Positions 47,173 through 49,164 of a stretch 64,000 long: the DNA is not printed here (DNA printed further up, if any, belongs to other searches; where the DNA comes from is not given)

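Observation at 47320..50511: Tandem KpsS/KpsC-like enzymes without an ABC (KpsMT) transporter, next to Wzx/Wzy genes and near the nonulosonate locus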

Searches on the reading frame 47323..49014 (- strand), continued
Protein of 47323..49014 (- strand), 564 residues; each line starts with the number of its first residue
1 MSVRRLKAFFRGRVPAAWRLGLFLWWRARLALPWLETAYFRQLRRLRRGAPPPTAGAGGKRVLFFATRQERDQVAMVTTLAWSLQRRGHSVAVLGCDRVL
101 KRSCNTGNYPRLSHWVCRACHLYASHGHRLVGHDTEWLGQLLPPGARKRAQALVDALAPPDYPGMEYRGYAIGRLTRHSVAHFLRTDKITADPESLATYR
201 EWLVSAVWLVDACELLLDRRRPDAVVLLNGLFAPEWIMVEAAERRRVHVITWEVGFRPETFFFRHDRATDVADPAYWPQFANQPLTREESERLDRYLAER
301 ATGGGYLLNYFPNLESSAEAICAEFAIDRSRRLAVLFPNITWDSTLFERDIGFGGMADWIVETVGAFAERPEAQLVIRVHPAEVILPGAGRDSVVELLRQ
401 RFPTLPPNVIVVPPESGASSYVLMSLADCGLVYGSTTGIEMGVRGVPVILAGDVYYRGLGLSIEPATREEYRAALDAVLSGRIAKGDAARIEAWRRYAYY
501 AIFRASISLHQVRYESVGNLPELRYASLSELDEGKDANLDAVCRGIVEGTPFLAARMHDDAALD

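Call 42: fold_search(model_id=the predicted structure, library=pdb)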
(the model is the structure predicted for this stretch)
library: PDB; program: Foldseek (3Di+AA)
matches with E <= 10: 1418; with E <= 0.001: 211
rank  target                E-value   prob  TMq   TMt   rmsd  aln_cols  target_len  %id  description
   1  3dzc_A                1.9e-10  1.00  0.24  0.33  13.3       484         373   13  2.35 Angstrom resolution structure of WecB (VC0917), a UDP-N-acetylglucosamine 2-epimerase from Vibrio cholerae. (released 2008-08-12)
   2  1f6d_A                9.3e-10  1.00  0.25  0.34  13.1       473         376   15  THE STRUCTURE OF UDP-N-ACETYLGLUCOSAMINE 2-EPIMERASE FROM E. COLI. (released 2000-12-13)
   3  3beo_A                3.4e-09  1.00  0.27  0.35  13.1       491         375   12  A Structural Basis for the allosteric regulation of non-hydrolyzing UDP-GlcNAc 2-epimerases (released 2008-02-19)
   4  7yp3_F                4.4e-09  1.00  0.25  0.31  16.8       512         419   13  Crystal structure of elaiophylin glycosyltransferase in complex with elaiophylin (released 2022-11-02)
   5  3oth_A                5.1e-09  1.00  0.24  0.31  16.8       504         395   13  Crystal Structure of CalG1, Calicheamicin Glycostyltransferase, TDP and calicheamicin alpha3I bound form (released 2010-12-15)
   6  6j32_C                8.1e-09  1.00  0.25  0.32  16.4       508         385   13  Crystal Structure Analysis of the Glycotransferase of kitacinnamycin (released 2020-01-15)
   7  1f6d_D                1.2e-08  1.00  0.24  0.34  12.6       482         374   12  THE STRUCTURE OF UDP-N-ACETYLGLUCOSAMINE 2-EPIMERASE FROM E. COLI. (released 2000-12-13)
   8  3oti_A                1.3e-08  1.00  0.25  0.33  14.6       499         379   12  Crystal Structure of CalG3, Calicheamicin Glycostyltransferase, TDP and calicheamicin T0 bound form (released 2010-12-15)
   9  3d0r_B                1.4e-08  1.00  0.27  0.35  13.9       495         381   13  Crystal structure of calG3 from Micromonospora echinospora determined in space group P2(1) (released 2008-06-24)
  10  6j31_A                1.4e-08  1.00  0.24  0.31  17.7       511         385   13  Crystal Structure Analysis of the Glycotransferase of kitacinnamycin (released 2020-01-15)
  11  3d0r_A                2.0e-08  1.00  0.26  0.34  14.8       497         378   12  Crystal structure of calG3 from Micromonospora echinospora determined in space group P2(1) (released 2008-06-24)
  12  3tsa_A                2.2e-08  1.00  0.24  0.33  13.4       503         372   12  Spinosyn Rhamnosyltransferase SpnG (released 2012-02-15)
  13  3d0q_A                3.6e-08  1.00  0.22  0.30  15.6       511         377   14  Crystal structure of calG3 from Micromonospora echinospora determined in space group I222 (released 2008-06-24)
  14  1f6d_C                3.8e-08  1.00  0.27  0.37  11.9       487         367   11  THE STRUCTURE OF UDP-N-ACETYLGLUCOSAMINE 2-EPIMERASE FROM E. COLI. (released 2000-12-13)
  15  3ot5_C                4.4e-08  1.00  0.26  0.35  12.8       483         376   10  2.2 Angstrom Resolution Crystal Structure of putative UDP-N-acetylglucosamine 2-epimerase from Listeria monocytogenes (released 2010-09-22)
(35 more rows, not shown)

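Call 61: find_encoding_contigs(protein=P0010, flank=10000, max_places=2)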
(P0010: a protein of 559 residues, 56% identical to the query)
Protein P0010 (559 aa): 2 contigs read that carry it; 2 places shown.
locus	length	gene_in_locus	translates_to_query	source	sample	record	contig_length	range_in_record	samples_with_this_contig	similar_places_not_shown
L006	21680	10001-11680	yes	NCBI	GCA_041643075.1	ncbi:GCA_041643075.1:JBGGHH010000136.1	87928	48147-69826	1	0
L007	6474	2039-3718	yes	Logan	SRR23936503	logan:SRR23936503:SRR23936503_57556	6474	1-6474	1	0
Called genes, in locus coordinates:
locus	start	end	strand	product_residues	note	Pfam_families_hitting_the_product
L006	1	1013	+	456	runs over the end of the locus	PF16254:DUF4910, PF09940:DUF2172, PF04389:Peptidase_M28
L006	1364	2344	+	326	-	PF01408:GFO_IDH_MocA, PF03807:F420_oxidored, PF02894:GFO_IDH_MocA_C, PF22725:GFO_IDH_MocA_C3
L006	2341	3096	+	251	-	PF02348:CTP_transf_3, PF12804:NTP_transf_3 (weak)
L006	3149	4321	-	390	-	PF13480:Acetyltransf_6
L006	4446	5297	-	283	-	PF05175:MTS (faint), PF13649:Methyltransf_25, PF13847:Methyltransf_31, PF08241:Methyltransf_11, PF08242:Methyltransf_12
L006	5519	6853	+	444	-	PF00202:Aminotran_3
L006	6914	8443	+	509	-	PF01554:MatE (weak), PF13440:Polysacc_synt_3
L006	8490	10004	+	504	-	-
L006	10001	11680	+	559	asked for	PF05159:Capsule_synth (weak)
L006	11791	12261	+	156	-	PF00132:Hexapep (faint)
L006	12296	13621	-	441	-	PF00550:PP-binding (weak)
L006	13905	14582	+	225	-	PF00132:Hexapep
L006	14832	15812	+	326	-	PF03848:TehB (weak), PF13489:Methyltransf_23 (weak), PF07021:MetW (weak), PF13847:Methyltransf_31, PF08241:Methyltransf_11, PF08242:Methyltransf_12, PF13649:Methyltransf_25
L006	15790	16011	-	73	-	-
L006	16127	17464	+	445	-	PF04932:Wzy_C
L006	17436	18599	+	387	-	PF13439:Glyco_transf_4, PF13477:Glyco_trans_4_2 (weak), PF13579:Glyco_trans_4_4, PF00534:Glycos_transf_1, PF13692:Glyco_trans_1_4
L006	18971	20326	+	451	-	PF03721:UDPG_MGDP_dh_N, PF00984:UDPG_MGDP_dh, PF03720:UDPG_MGDP_dh_C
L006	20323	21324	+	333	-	PF01370:Epimerase, PF02719:Polysacc_synt_2 (faint), PF16363:GDP_Man_Dehyd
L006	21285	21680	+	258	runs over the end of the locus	PF00483:NTP_transferase, PF12804:NTP_transf_3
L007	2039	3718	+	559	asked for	PF05159:Capsule_synth (weak)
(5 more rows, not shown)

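Call 62: find_encoding_contigs(protein=P0013, flank=10000, max_places=2)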
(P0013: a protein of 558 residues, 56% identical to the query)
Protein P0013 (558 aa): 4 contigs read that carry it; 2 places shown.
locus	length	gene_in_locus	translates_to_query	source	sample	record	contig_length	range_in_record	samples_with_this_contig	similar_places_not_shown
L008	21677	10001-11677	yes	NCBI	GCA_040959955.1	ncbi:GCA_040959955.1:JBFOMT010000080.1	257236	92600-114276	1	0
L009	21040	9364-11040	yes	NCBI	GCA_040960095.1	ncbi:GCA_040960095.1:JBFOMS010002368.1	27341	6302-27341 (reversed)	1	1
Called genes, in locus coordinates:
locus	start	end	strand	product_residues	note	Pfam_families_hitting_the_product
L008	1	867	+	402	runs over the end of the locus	PF01041:DegT_DnrJ_EryC1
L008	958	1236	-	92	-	-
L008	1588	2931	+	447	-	PF00202:Aminotran_3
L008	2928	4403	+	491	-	PF04101:Glyco_tran_28_C (weak), PF00583:Acetyltransf_1, PF13302:Acetyltransf_3, PF13508:Acetyltransf_7 (faint)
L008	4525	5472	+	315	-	PF03102:NeuB, PF08666:SAF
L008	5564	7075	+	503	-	-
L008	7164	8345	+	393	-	PF13480:Acetyltransf_6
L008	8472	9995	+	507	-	PF13440:Polysacc_synt_3, PF03023:MurJ (weak)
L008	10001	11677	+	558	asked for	PF05159:Capsule_synth (weak)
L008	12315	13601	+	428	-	PF04932:Wzy_C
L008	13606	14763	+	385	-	PF13439:Glyco_transf_4, PF13579:Glyco_trans_4_4, PF00534:Glycos_transf_1, PF13692:Glyco_trans_1_4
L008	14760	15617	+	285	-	PF00535:Glycos_transf_2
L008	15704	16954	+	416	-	PF13579:Glyco_trans_4_4, PF00534:Glycos_transf_1, PF13692:Glyco_trans_1_4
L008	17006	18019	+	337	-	PF01073:3Beta_HSD (weak), PF01370:Epimerase, PF04321:RmlD_sub_bind, PF13460:NAD_binding_10, PF16363:GDP_Man_Dehyd (weak), PF07993:NAD_binding_4 (weak)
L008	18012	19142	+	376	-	PF00953:Glycos_transf_4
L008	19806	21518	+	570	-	PF13727:CoA_binding_3, PF01073:3Beta_HSD, PF01370:Epimerase, PF02719:Polysacc_synt_2, PF04321:RmlD_sub_bind, PF16363:GDP_Man_Dehyd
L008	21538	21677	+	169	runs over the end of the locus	PF02719:Polysacc_synt_2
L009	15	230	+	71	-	PF01041:DegT_DnrJ_EryC1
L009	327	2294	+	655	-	PF02348:CTP_transf_3, PF12804:NTP_transf_3 (weak), PF00202:Aminotran_3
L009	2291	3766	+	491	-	PF04101:Glyco_tran_28_C (weak), PF00583:Acetyltransf_1, PF13302:Acetyltransf_3, PF13508:Acetyltransf_7 (faint)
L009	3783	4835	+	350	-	PF03102:NeuB, PF08666:SAF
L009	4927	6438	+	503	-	-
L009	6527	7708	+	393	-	PF13480:Acetyltransf_6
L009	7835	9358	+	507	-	PF13440:Polysacc_synt_3, PF03023:MurJ (weak)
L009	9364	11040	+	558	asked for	PF05159:Capsule_synth (weak)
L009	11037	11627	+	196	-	PF00132:Hexapep, PF14602:Hexapep_2 (weak)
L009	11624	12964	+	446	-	PF04932:Wzy_C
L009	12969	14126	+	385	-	PF13439:Glyco_transf_4, PF13579:Glyco_trans_4_4, PF00534:Glycos_transf_1, PF13692:Glyco_trans_1_4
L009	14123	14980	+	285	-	PF00535:Glycos_transf_2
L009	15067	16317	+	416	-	PF13579:Glyco_trans_4_4, PF00534:Glycos_transf_1, PF13692:Glyco_trans_1_4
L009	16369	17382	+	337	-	PF01073:3Beta_HSD (weak), PF01370:Epimerase, PF04321:RmlD_sub_bind, PF13460:NAD_binding_10, PF16363:GDP_Man_Dehyd (weak), PF07993:NAD_binding_4 (weak)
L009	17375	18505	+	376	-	PF00953:Glycos_transf_4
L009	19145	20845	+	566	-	PF13727:CoA_binding_3, PF04321:RmlD_sub_bind, PF01073:3Beta_HSD, PF01370:Epimerase, PF02719:Polysacc_synt_2, PF16363:GDP_Man_Dehyd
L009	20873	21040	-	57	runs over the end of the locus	-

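Call 66: list_cluster_members(proteins=[P0001, P0002, P0010, P0013, P0033, P0034, P0036])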
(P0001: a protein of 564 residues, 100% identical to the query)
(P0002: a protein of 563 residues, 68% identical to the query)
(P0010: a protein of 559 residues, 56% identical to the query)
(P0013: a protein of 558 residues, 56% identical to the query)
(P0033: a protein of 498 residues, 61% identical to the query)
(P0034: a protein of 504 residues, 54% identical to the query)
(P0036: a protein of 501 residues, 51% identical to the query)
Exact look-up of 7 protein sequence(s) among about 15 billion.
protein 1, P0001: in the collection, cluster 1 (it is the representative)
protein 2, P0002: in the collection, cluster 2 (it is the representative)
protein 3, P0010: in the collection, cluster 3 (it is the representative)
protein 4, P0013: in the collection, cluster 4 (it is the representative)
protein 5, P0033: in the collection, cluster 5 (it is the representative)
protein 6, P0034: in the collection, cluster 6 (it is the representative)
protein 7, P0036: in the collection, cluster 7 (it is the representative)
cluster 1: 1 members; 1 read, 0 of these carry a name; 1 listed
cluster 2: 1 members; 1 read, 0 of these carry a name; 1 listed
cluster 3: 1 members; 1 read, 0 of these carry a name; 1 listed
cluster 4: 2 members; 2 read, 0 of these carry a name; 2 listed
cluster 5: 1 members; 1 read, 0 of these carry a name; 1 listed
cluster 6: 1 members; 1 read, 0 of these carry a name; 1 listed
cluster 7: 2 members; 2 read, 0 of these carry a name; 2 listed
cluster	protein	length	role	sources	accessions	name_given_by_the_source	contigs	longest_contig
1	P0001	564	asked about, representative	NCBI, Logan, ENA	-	-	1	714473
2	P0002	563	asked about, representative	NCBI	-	-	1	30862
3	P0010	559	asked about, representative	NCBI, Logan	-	-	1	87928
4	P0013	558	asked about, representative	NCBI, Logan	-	-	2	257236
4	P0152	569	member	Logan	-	-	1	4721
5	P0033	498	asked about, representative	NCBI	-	-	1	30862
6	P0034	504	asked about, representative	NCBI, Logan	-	-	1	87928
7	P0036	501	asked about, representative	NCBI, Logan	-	-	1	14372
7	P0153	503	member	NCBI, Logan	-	-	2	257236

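Call 81: search_protein_families(library=pfam, proteins=[L003:5485-6156:+, L003:6938-7816:+, L003:8911-9657:+, L003:12762-13784:+, L003:15064-15951:+, L003:15964-16740:+, L003:16743-17621:+, L003:17650-18741:+, L003:18773-20122:+, L003:1530-2495:-], max_evalue=0.001)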
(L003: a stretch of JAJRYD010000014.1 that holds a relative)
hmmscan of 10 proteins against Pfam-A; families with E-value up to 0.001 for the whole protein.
L003:5485-6156:+ (224 aa): 6 families
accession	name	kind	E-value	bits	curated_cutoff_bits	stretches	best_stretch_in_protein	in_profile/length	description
PF08241.18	Methyltransf_11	-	1.1e-09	39.2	21.2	1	51-145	2-95/95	Methyltransferase domain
PF13649.12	Methyltransf_25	-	2.2e-09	38.3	27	1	49-141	1-97/97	Methyltransferase domain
PF08242.18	Methyltransf_12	-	1.3e-06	29.5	30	1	51-143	2-98/98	Methyltransferase domain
PF13847.12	Methyltransf_31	-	3.4e-06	27.2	27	1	48-168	6-129/145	Methyltransferase domain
PF13489.12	Methyltransf_23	-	4.7e-05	23.6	27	1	45-167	22-138/164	Methyltransferase domain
PF05401.17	NodS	-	5.1e-05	23.6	24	1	48-147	46-146/201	Nodulation protein S (NodS)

L003:6938-7816:+ (293 aa): 4 families
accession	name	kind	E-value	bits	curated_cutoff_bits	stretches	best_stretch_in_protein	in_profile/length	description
PF04321.23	RmlD_sub_bind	-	5.7e-43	147.5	27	1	3-286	2-280/287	RmlD substrate binding domain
PF01370.27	Epimerase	-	5.8e-26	91.8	20.9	1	4-219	1-240/240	NAD dependent epimerase/dehydratase family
PF16363.11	GDP_Man_Dehyd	-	4.8e-10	39.8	27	1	6-150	2-170/332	GDP-mannose 4,6 dehydratase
PF02719.21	Polysacc_synt_2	-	2.7e-07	30.5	20.2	1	36-155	52-160/293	Polysaccharide biosynthesis protein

L003:8911-9657:+ (249 aa): 3 families
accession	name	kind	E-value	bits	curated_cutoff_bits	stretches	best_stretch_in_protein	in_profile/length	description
PF00535.33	Glycos_transf_2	-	6e-35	121.1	23.3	1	10-125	1-116/168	Glycosyl transferase family 2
PF13641.12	Glyco_tranf_2_3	-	1.1e-11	45.7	27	1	7-118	1-116/230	Glycosyltransferase like family 2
PF10111.15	Glyco_tranf_2_2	-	3.1e-06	27.3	27.3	1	22-215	12-223/276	Glycosyltransferase like family 2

L003:12762-13784:+ (341 aa): 7 families
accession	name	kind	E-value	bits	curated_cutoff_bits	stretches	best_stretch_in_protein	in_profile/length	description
PF01370.27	Epimerase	-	2.1e-44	152.2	20.9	1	4-266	2-240/240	NAD dependent epimerase/dehydratase family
PF16363.11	GDP_Man_Dehyd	-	1.4e-43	150.1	27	1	4-331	1-332/332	GDP-mannose 4,6 dehydratase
PF01073.25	3Beta_HSD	-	6.6e-15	55.3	22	1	4-132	1-125/280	3-beta hydroxysteroid dehydrogenase/isomerase family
PF07993.18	NAD_binding_4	-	2.9e-13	50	20.1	1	5-208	1-216/258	Male sterility protein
PF04321.23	RmlD_sub_bind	-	1.4e-10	41.2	27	1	1-197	1-154/287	RmlD substrate binding domain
PF02719.21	Polysacc_synt_2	-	9.8e-10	38.5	20.2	1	4-137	2-141/293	Polysaccharide biosynthesis protein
PF08659.16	KR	-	5.2e-07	30.2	22.6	1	3-139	3-152/180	KR domain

L003:15064-15951:+ (296 aa): 4 families
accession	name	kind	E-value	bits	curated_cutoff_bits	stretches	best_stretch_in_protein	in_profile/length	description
PF00535.33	Glycos_transf_2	-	5.1e-22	79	23.3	1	13-160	1-164/168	Glycosyl transferase family 2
PF13641.12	Glyco_tranf_2_3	-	3.5e-13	50.5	27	1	12-194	3-206/230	Glycosyltransferase like family 2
PF13632.12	Glyco_trans_2_3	-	1.2e-09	38.7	27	1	85-249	1-160/198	Glycosyl transferase family group 2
PF10111.15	Glyco_tranf_2_2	-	7.3e-09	35.9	27.3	1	13-109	1-108/276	Glycosyltransferase like family 2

L003:15964-16740:+ (259 aa): 2 families
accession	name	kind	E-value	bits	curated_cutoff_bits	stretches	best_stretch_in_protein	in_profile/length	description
PF00483.29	NTP_transferase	-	1.6e-21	77.5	21.2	1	2-201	1-190/245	Nucleotidyl transferase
PF12804.13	NTP_transf_3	-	1.3e-06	29.2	27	1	3-56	1-49/160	MobA-like NTP transferase domain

L003:16743-17621:+ (293 aa): 4 families
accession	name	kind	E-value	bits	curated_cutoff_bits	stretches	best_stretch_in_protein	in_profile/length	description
PF01370.27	Epimerase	-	1.2e-29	103.8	20.9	1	3-217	1-239/240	NAD dependent epimerase/dehydratase family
PF16363.11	GDP_Man_Dehyd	-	3e-22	80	27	2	123-283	153-332/332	GDP-mannose 4,6 dehydratase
PF07993.18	NAD_binding_4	-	0.00012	21.8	20.1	0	5-28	1-27/258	Male sterility protein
PF01073.25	3Beta_HSD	-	0.00027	20.5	22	0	4-110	1-112/280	3-beta hydroxysteroid dehydrogenase/isomerase family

L003:17650-18741:+ (364 aa): 5 families
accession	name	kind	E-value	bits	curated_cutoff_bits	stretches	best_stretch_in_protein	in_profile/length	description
PF01370.27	Epimerase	-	3.6e-41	141.6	20.9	1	30-282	1-240/240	NAD dependent epimerase/dehydratase family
PF16363.11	GDP_Man_Dehyd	-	9.2e-30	104.7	27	1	31-356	1-332/332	GDP-mannose 4,6 dehydratase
PF01073.25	3Beta_HSD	-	1.7e-09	37.6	22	1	32-222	2-185/280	3-beta hydroxysteroid dehydrogenase/isomerase family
PF07993.18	NAD_binding_4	-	7.7e-06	25.7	20.1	0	102-215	89-204/258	Male sterility protein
PF02719.21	Polysacc_synt_2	-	0.00013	21.7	20.2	0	102-143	78-119/293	Polysaccharide biosynthesis protein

L003:18773-20122:+ (450 aa): 7 families
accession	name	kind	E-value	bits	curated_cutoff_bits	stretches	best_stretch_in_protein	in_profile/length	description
PF03721.20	UDPG_MGDP_dh_N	-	1.4e-63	214.3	27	1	1-188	1-186/187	UDP-glucose/GDP-mannose dehydrogenase family, NAD binding domain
PF03720.21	UDPG_MGDP_dh_C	-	3.3e-34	117.8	30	1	332-434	2-103/103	UDP-glucose/GDP-mannose dehydrogenase family, UDP binding domain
PF00984.24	UDPG_MGDP_dh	-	6.4e-25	87.5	25.4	1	203-308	1-93/94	UDP-glucose/GDP-mannose dehydrogenase family, central domain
PF02558.23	ApbA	-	1.2e-05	25.4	22.2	1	3-84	1-74/150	Ketopantoate reductase PanE/ApbA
PF01210.29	NAD_Gly3P_dh_N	-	3.2e-05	24.4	23.1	1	2-87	1-80/158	NAD-dependent glycerol-3-phosphate dehydrogenase N-terminus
PF03807.23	F420_oxidored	-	8.2e-05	23.6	21.6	0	3-84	2-67/94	NADP oxidoreductase coenzyme F420-dependent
PF03446.21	NAD_binding_2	-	8.9e-05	23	21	0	2-87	1-66/161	NAD binding domain of 6-phosphogluconate dehydrogenase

L003:1530-2495:- (322 aa): 7 families
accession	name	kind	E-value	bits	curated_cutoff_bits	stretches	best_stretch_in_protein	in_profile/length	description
PF01370.27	Epimerase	-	8.9e-42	143.6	20.9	1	3-246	1-240/240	NAD dependent epimerase/dehydratase family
PF16363.11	GDP_Man_Dehyd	-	3.5e-27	96.2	27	1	4-306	1-330/332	GDP-mannose 4,6 dehydratase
PF01073.25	3Beta_HSD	-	1.9e-11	44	22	1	4-180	1-183/280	3-beta hydroxysteroid dehydrogenase/isomerase family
PF07993.18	NAD_binding_4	-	2.4e-07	30.6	20.1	1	45-182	65-211/258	Male sterility protein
PF13460.12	NAD_binding_10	-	8.8e-06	26.1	27.2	1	7-126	1-108/184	NAD(P)H-binding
PF05368.20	NmrA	-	2.4e-05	24.5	27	1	2-129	4-119/298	NmrA-like family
PF04321.23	RmlD_sub_bind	-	0.00026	20.6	27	1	1-183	1-156/287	RmlD substrate binding domain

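Call 82: search_protein_representatives(alignment_id=A1)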
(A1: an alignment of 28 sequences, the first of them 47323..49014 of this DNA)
Query: 28 sequences, 560 profile positions. Proteins with E-value up to 0.001 (for the whole library): 11141; up to 1e-10: 7267; up to 1e-30: 2907. The best 150 are listed.
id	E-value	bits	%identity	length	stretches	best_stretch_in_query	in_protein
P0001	8.9e-255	863.1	-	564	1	2-558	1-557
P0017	4.9e-233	791.3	-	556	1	5-555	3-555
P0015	1.6e-212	723.6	-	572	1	2-557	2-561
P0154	4.6e-191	652.8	-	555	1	3-556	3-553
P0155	8.8e-191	651.8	-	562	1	7-557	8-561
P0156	6.5e-187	639.1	-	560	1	10-556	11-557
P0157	1.5e-185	634.5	-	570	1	20-557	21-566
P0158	1.9e-185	634.2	-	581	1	6-557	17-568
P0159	1.8e-184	631.0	-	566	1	5-554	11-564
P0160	3.2e-179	613.7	-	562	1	15-556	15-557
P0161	4.5e-177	606.6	-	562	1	2-554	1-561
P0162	9.6e-175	598.9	-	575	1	12-557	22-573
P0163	8.2e-170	582.6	-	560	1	13-556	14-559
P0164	3.3e-168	577.3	-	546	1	11-554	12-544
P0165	7.0e-165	566.3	-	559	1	37-555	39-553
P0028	1.2e-162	558.9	-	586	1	9-556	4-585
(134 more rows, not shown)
